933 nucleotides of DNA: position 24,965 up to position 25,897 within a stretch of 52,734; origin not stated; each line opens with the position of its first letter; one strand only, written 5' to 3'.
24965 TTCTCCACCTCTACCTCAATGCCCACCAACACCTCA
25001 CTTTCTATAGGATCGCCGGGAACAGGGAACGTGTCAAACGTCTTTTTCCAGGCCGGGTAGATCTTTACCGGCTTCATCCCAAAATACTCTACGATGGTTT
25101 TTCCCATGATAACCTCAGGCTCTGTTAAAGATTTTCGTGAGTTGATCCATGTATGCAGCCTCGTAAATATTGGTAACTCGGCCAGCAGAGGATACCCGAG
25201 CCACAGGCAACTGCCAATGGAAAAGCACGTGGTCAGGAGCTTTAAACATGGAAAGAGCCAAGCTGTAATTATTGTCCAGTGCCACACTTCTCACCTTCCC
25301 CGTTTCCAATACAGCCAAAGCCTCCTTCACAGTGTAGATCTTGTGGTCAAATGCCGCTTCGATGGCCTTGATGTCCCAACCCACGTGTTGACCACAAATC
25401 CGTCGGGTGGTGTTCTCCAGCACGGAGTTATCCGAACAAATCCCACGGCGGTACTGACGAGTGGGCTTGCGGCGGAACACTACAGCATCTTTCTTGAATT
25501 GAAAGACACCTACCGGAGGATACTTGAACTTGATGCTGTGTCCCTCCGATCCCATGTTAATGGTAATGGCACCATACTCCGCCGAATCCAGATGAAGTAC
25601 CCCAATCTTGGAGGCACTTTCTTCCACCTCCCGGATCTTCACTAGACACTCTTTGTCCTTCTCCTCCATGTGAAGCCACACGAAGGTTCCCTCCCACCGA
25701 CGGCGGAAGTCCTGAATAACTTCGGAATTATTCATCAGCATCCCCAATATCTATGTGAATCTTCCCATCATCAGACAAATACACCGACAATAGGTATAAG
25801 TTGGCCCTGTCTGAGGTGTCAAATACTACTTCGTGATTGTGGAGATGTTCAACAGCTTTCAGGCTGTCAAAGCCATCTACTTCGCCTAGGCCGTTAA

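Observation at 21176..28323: Translationally coupled operon of five amide-bond enzymes is the best candidate for an uncharacterised modification system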

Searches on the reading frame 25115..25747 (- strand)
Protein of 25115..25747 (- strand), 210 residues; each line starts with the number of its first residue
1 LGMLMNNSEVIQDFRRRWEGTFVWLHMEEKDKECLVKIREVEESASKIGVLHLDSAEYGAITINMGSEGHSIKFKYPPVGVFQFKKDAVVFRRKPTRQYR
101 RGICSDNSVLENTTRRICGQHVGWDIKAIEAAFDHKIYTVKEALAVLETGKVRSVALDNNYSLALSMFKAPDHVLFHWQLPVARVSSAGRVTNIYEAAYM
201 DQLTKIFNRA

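Call 3: search_protein_families(library=pfam, max_evalue=0.01, proteins=[window:25115-25747:-])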
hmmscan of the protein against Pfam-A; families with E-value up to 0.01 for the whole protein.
window:25115-25747:- (210 aa): 0 families

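Call 18: search_protein_families(library=phrogs, max_evalue=0.001, proteins=[window:25115-25747:-])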
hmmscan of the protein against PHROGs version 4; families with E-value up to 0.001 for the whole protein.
window:25115-25747:- (210 aa): 1 family
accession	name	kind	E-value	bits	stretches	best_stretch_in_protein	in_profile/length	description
phrog_11055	-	unknown function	2.3e-07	31.4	1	71-175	55-159/192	-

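Call 34: find_homologous_proteins(query=window:25115-25747:-, max_evalue=0.001)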
Query window:25115-25747:- (210 aa): 44 proteins with E <= 0.001 among 97 candidates.
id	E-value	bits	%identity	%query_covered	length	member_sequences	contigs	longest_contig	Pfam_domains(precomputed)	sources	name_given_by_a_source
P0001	6.3e-134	462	100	98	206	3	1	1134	-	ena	-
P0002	1.4e-82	294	64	93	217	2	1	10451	-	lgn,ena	-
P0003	3.2e-80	287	61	97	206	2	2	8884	-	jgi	-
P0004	5.1e-79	283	60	98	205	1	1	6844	-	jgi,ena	jgi:hypothetical protein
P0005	4.1e-77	276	65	93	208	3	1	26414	-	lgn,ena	-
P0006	4.2e-75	270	56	96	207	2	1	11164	-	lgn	-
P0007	5.6e-74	266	58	97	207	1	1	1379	-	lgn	-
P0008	2.8e-72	261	54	97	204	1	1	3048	-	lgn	-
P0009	7.9e-71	256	54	98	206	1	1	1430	-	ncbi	-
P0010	5.7e-70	253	54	96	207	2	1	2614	-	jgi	jgi:hypothetical protein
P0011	1.5e-69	252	55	96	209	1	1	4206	-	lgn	-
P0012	3.9e-69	250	53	96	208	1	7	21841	-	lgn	-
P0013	1.4e-68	249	55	98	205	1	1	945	-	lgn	-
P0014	1.9e-67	245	52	97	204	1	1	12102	-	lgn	-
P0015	8.1e-67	243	52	96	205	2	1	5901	-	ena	-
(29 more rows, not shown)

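Call 37: search_solved_structures(query=A3, max_evalue=10)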
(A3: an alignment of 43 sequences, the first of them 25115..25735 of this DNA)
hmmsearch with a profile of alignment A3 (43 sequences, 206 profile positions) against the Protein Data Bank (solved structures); distinct sequences matched with E-value up to 10: 1.
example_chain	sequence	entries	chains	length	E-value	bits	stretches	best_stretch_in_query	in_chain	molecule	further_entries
8b9z_E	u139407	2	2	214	2.1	10.8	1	40-102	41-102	NADH dehydrogenase (Ubiquinone) 24 kDa subunit, isoform A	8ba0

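Call 43: predict_structure(alignment_id=A3)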
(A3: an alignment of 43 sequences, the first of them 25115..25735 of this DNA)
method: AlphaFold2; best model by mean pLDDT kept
length: 206 residues; sequences in the alignment: 43
mean_pLDDT: 93.3   pTM: 0.86
mean pLDDT of the five models: 93.3, 92.5, 92.3, 91.5, 91.3
residues with pLDDT >= 90: 170; 70-90: 33; 50-70: 2; < 50: 1
segments of 3 or more residues with pLDDT < 50: none
pLDDT, mean of each block of 10 residues (from residue 1): 86 95 93 95 89 94 88 97 97 89 96 94 97 97 96 98 91 97 94 93 76
secondary structure, 60 per line:
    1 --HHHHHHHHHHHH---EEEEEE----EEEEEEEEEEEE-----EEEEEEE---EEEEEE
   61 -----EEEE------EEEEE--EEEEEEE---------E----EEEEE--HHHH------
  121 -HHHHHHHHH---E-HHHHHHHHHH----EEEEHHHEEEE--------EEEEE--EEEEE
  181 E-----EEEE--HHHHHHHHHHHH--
elements in order: H3-14 E18-23 E28-39 E45-51 E55-60 E66-69 E76-80 E83-89 E104-108 H111-114 H122-130 H136-145 E150-153 E157-160 E169-173 E176-181 E187-190 H193-204

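Call 46: fold_search(model_id=the predicted structure, library=pdb)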
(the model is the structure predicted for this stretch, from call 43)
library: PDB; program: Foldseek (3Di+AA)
matches with E <= 10: 474; with E <= 0.001: 0
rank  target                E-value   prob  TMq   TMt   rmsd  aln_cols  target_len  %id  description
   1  5yy9_B                7.2e-02  0.69  0.21  0.30  11.7       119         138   10  Crystal structure of Tandem Tudor Domain of human UHRF1 in complex with LIG1-K126me3 (released 2018-12-12)
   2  2qi2                  8.1e-02  0.41  0.23  0.16  16.6       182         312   12  Crystal structure of the Thermoplasma acidophilum Pelota protein (released 2007-10-09)
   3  3oby_B                1.0e-01  0.44  0.23  0.16  16.6       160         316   14  Crystal structure of Archaeoglobus fulgidus Pelota reveals inter-domain structural plasticity (released 2010-09-01)
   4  5ygd_A                1.1e-01  0.47  0.20  0.20  12.9       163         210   10  Crystal structure of Drosophila melanogaster Papi extended Tudor domain (D287A) in complex with Piwi N-terminal R10me2 (released 2018-03-14)
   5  5ygf_A                1.1e-01  0.77  0.21  0.20  12.1       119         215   11  Crystal structure of Drosophila melanogaster Papi extended Tudor domain (D287A) in complex with Piwi N-terminal R10-un (released 2018-03-14)
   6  4qqd_B                1.2e-01  0.63  0.20  0.29  13.1       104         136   12  Crystal Structure of tandem tudor domains of UHRF1 in complex with a small organic molecule (released 2014-08-06)
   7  5ygc                  1.4e-01  0.44  0.21  0.21  13.7       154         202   10  Crystal structure of Drosophila melanogaster Papi extended Tudor domain (released 2018-03-14)
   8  5ygb                  1.8e-01  0.54  0.21  0.20  12.3       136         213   11  Crystal structure of drosophila melanogaster Papi extended Tudor domain mutant - D287A (released 2018-03-14)
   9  2wac_A                1.8e-01  0.18  0.20  0.19  13.4       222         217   11  Extended Tudor domain of Drosophila Melanogaster Tudor-SN (p100) (released 2009-03-03)
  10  3ntk_A                1.9e-01  0.18  0.18  0.21  13.4       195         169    8  Crystal structure of Tudor (released 2010-09-15)
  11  5vqh_B                2.6e-01  0.38  0.21  0.22  13.3       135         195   10  Crystal structure of the extended Tudor domain from BmPAPI in complex with sDMA (released 2017-06-14)
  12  3wdh                  2.6e-01  0.09  0.09  0.03  15.2       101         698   11  Crystal structure of Pullulanase from Anoxybacillus sp. LM18-11 (released 2014-06-18)
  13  2o62_A                2.7e-01  0.08  0.17  0.14  14.8       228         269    8  CRYSTAL STRUCTURE OF A PROTEIN WITH UNKNOWN FUNCTION FROM DUF3598 FAMILY (NPUN_R4044) FROM NOSTOC PUNCTIFORME PCC 7310 (released 2007-02-13)
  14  3oby_A                2.9e-01  0.44  0.23  0.16  15.3       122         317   13  Crystal structure of Archaeoglobus fulgidus Pelota reveals inter-domain structural plasticity (released 2010-09-01)
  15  3ask_A                3.1e-01  0.57  0.22  0.21  11.7       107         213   13  Structure of UHRF1 in complex with histone tail (released 2012-01-25)
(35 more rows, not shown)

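Call 50: fold_search(model_id=the predicted structure, library=viral)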
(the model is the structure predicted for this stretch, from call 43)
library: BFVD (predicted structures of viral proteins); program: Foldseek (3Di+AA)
matches with E <= 10: 1031; with E <= 0.001: 9
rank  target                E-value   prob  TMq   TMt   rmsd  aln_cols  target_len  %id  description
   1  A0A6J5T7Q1            1.6e-09  1.00  0.68  0.70   4.1       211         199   20  Uncharacterized protein [uncultured Caudovirales phage]
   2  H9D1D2                5.7e-09  1.00  0.58  0.62   5.5       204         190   16  Uncharacterized protein [Salinivibrio phage CW02]
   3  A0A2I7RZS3            8.4e-09  1.00  0.59  0.62   5.6       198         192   14  (no name in the UniProt tables at hand)
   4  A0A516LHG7            1.2e-08  1.00  0.55  0.61   5.3       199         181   16  (no name in the UniProt tables at hand)
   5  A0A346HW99            3.9e-07  1.00  0.54  0.54   5.5       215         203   16  (no name in the UniProt tables at hand)
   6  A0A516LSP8            1.2e-05  1.00  0.54  0.45   6.7       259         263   14  (no name in the UniProt tables at hand)
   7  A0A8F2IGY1            1.2e-05  1.00  0.48  0.53   6.2       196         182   15  (no name in the UniProt tables at hand)
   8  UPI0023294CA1         2.4e-05  1.00  0.51  0.53   6.4       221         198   12  (no name look-up for this kind of identifier)
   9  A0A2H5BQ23            4.1e-05  1.00  0.49  0.50   6.7       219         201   15  Uncharacterized protein [Vibrio phage Vp_R1]
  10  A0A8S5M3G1            2.6e-02  1.00  0.22  0.48   3.9        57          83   10  Uncharacterized protein (Fragment) [Siphoviridae sp. ctz7e2]
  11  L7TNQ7                3.8e-02  0.54  0.27  0.07  12.9       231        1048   13  Uncharacterized protein [Haloarcula vallismortis tailed virus 1]
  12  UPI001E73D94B         4.1e-02  1.00  0.22  0.31   3.0        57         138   14  (no name look-up for this kind of identifier)
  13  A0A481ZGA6            5.1e-02  0.41  0.24  0.23  14.7       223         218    8  Mbt repeat protein [Pithovirus LCPAC404]
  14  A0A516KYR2            6.3e-02  0.60  0.17  0.40  13.1        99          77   18  (no name in the UniProt tables at hand)
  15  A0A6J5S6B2            7.9e-02  0.99  0.23  0.53   3.4        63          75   14  Uncharacterized protein [uncultured Caudovirales phage]
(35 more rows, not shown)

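Call 81: search_protein_families(library=ncbifam, max_evalue=0.01, proteins=[window:25115-25735:-])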
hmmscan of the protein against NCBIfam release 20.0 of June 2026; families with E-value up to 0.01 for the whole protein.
window:25115-25735:- (206 aa): 0 families

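Call 88: search_protein_representatives(alignment_id=A3)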
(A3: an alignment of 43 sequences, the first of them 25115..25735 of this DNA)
Query: 43 sequences, 206 profile positions. Proteins with E-value up to 0.001 (for the whole library): 930; up to 1e-10: 263; up to 1e-30: 47. The best 150 are listed.
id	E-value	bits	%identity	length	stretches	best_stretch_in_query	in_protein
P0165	6.8e-73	260.7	-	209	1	1-204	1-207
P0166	1.4e-67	243.3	-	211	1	1-203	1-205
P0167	4.3e-67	241.7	-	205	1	1-204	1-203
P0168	7.7e-66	237.6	-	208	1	1-202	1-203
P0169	6.2e-64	231.4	-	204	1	1-202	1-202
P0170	1.1e-63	230.6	-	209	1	1-204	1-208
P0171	1.8e-62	226.6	-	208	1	1-203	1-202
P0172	1.1e-60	220.8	-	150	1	57-201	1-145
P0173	3.3e-59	216.0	-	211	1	1-203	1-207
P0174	5.3e-58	212.0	-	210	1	1-205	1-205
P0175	5.9e-58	211.9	-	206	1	1-204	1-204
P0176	1.4e-57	210.7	-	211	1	1-199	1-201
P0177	1.2e-56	207.6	-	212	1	1-205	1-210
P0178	2.2e-56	206.8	-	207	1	1-203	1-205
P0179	2.7e-55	203.2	-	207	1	1-203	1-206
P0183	1.3e-52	194.4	-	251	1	1-183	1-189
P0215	1.0e-28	116.4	-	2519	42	56-104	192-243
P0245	4.4e-22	94.7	-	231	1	4-193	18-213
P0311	1.9e-15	73.0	-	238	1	3-199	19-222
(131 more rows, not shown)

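Call 89: search_protein_families(library=pfam, max_evalue=0.01, proteins=[P0215, P0183, P0245, P0311])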
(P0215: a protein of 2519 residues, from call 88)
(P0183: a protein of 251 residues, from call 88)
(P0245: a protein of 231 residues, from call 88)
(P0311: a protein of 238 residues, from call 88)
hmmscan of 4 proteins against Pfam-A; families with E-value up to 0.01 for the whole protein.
P0215 (2519 aa): 7 families
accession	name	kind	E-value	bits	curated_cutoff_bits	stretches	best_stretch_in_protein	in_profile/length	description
PF09148.16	DUF1934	-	4.5e-42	143.5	22.5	0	967-1021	41-91/128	Domain of unknown function (DUF1934)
PF22797.1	SlpA_D2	-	7.6e-34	116.8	24.5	0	1103-1138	46-81/102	SlpA domain II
PF18568.6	COS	-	2.6e-15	56.7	27.1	0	1910-1929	33-52/52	TRIM C-terminal subgroup One Signature domain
PF00282.25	Pyridoxal_deC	-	4.1e-08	32.8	27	0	2023-2089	260-326/375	Pyridoxal-dependent decarboxylase conserved domain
PF03181.20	BURP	-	2.9e-07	30.7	27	0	1548-1643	37-130/216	BURP domain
PF07957.16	DUF3294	-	0.00038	20.7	20.6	0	340-392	120-172/213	Protein of unknown function (DUF3294)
PF07190.16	CrmD_SECRET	-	0.0016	18.9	20.5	0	2124-2207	77-161/172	Tumour necrosis factor receptor, SECRET domain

P0183 (251 aa): 0 families

P0245 (231 aa): 0 families

P0311 (238 aa): 0 families

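Call 96: search_protein_families(library=padloc, max_evalue=0.001, proteins=[window:25115-25735:-])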
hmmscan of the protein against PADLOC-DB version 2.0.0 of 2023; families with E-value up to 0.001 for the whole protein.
window:25115-25735:- (206 aa): 0 families
